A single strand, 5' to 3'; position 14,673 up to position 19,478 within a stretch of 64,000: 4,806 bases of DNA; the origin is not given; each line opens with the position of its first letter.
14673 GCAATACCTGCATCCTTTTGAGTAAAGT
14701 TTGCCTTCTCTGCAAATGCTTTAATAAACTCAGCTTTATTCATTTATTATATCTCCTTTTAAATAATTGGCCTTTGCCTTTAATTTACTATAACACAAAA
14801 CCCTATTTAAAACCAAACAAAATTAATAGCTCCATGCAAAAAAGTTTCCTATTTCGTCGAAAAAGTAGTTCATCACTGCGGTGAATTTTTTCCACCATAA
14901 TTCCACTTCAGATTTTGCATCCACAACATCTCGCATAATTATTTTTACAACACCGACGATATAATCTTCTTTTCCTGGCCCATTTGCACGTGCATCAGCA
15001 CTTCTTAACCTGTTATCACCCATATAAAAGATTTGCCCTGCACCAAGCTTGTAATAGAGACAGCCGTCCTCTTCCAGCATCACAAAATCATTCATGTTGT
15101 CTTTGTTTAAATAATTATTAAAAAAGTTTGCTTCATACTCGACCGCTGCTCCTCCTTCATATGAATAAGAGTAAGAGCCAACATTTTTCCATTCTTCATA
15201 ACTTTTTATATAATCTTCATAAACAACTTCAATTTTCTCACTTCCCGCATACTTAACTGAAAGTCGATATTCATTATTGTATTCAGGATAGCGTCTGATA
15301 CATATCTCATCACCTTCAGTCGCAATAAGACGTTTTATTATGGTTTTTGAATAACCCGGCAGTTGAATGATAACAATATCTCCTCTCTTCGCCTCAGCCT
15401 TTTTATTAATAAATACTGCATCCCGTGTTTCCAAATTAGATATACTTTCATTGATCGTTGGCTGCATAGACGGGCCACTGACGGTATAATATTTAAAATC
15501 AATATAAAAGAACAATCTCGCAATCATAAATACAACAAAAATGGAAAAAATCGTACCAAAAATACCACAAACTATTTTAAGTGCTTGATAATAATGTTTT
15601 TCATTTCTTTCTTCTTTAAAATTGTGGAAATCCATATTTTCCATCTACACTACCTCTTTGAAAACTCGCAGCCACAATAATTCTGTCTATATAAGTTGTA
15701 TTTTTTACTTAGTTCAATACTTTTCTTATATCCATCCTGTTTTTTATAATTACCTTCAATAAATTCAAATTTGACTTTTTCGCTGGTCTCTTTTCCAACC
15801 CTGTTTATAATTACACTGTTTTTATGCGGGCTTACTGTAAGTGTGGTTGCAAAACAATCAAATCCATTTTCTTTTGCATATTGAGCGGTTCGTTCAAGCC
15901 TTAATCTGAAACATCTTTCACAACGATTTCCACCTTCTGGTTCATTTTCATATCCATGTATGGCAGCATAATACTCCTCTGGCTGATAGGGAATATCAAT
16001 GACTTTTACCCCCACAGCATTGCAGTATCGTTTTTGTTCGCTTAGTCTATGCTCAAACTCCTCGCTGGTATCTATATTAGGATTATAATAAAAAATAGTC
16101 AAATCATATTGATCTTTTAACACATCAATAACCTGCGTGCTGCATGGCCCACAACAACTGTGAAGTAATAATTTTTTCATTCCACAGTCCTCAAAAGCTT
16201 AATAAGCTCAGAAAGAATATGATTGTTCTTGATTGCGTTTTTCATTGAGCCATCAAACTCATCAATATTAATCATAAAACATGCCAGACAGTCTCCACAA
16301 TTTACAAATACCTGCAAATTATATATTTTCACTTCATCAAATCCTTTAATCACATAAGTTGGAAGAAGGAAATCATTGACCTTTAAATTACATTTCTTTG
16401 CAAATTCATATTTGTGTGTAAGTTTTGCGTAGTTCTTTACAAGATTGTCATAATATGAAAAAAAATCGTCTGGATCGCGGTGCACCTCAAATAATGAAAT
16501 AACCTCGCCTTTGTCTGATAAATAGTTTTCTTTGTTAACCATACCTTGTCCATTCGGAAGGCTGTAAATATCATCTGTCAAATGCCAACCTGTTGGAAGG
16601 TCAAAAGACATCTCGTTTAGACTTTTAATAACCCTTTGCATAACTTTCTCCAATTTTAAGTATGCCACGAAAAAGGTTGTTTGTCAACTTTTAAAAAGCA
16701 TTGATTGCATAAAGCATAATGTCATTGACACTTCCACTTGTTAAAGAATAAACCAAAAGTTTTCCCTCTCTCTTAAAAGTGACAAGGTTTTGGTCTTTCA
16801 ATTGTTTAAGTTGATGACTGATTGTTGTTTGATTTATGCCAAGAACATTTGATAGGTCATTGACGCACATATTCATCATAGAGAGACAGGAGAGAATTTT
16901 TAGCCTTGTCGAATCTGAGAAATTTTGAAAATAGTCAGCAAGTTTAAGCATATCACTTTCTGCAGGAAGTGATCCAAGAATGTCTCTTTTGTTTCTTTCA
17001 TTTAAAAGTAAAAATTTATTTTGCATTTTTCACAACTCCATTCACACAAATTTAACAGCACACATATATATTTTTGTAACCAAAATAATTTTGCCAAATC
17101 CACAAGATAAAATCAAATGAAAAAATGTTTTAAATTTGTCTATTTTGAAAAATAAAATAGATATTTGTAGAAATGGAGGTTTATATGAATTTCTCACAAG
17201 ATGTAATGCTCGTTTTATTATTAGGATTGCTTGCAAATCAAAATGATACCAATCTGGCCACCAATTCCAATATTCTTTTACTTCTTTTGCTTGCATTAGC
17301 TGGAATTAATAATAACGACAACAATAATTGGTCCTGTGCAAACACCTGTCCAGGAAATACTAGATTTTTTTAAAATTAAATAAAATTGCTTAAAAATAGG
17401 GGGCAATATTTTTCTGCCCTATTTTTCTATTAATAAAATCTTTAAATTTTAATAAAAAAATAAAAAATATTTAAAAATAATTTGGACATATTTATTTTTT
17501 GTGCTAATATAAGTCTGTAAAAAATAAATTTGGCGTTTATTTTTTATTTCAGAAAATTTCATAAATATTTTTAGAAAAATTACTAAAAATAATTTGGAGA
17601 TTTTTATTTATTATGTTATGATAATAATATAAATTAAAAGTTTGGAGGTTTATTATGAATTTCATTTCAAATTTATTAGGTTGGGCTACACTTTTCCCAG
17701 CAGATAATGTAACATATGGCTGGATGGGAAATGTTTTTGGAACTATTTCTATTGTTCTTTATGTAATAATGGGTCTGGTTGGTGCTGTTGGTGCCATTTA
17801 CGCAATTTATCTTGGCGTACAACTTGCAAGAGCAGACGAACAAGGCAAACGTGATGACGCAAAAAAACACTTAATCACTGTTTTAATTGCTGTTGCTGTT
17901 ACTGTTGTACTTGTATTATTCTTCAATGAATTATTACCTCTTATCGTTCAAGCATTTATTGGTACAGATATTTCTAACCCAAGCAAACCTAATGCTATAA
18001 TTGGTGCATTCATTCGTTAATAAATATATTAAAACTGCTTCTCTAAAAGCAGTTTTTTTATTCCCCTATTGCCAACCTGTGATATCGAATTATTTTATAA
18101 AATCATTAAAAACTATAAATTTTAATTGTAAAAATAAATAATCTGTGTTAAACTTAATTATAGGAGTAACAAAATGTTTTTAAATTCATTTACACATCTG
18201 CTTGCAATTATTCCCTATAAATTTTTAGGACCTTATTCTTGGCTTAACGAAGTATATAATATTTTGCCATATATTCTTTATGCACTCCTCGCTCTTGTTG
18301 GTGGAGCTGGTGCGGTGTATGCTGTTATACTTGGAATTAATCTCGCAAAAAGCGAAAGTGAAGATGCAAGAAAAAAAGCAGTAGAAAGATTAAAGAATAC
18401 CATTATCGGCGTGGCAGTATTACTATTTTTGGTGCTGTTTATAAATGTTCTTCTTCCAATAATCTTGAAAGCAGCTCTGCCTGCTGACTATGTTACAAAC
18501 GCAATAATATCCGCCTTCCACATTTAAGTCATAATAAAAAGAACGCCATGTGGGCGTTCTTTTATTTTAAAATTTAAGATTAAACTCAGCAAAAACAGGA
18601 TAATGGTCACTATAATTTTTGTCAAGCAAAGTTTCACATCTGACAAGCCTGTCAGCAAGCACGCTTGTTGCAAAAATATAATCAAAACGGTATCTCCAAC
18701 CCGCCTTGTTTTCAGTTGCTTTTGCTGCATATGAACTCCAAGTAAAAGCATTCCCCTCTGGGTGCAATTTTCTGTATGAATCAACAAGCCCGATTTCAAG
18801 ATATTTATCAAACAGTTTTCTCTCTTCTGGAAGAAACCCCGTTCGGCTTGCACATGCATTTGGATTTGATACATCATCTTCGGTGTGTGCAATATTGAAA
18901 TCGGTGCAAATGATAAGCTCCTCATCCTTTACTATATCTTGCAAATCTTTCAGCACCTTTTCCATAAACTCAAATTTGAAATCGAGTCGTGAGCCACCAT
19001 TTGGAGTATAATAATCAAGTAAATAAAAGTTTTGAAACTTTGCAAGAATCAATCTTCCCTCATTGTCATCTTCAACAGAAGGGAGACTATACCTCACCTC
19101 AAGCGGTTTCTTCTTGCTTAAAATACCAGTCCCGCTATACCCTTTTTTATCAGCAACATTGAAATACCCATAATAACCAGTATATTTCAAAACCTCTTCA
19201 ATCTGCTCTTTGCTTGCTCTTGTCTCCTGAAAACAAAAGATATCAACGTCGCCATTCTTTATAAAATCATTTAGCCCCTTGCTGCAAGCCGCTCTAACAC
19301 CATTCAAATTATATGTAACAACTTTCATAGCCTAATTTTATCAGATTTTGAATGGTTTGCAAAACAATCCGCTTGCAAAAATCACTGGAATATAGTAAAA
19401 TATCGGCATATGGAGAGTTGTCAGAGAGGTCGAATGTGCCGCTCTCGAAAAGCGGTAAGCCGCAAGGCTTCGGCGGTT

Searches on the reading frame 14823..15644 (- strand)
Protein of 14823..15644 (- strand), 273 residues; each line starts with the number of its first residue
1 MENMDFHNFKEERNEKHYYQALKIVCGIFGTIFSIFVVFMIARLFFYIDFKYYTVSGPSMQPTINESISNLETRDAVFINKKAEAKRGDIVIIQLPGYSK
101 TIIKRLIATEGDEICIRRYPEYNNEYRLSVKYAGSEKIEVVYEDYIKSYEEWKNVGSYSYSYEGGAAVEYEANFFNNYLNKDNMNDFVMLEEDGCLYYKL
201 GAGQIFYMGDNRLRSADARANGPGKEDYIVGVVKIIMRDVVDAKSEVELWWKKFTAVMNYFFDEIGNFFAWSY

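Call 90: search_protein_families(library=pfam, proteins=[window:14823-15644:-], max_evalue=0.00001)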
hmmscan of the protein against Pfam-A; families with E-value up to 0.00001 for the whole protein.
window:14823-15644:- (273 aa): 2 families
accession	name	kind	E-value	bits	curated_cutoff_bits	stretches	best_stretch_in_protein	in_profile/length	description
PF10502.14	Peptidase_S26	-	3.4e-23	82.9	22.9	1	31-237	4-167/168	Signal peptidase, peptidase S26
PF00717.28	Peptidase_S24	-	6.2e-07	29.6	23.3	1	52-116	37-91/116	Peptidase S24-like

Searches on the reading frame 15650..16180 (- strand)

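Call 90: search_protein_families(library=pfam, proteins=[window:15650-16180:-], max_evalue=0.00001)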
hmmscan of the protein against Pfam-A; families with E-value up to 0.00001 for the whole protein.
window:15650-16180:- (176 aa): 1 family
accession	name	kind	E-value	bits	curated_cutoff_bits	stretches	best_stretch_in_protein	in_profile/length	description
PF02677.20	QueH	-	3.8e-68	229.4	23.5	1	4-176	1-174/175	Epoxyqueuosine reductase QueH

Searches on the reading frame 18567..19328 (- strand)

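Call 11: search_protein_families(library=pfam, proteins=[window:18567-19328:-], max_evalue=0.001)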
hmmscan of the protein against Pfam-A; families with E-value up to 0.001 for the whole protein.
window:18567-19328:- (253 aa): 1 family
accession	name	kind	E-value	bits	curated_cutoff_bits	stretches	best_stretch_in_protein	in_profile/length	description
PF03372.29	Exo_endo_phos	-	1.1e-19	71.5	24.5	1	4-242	1-225/225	Endonuclease/Exonuclease/phosphatase family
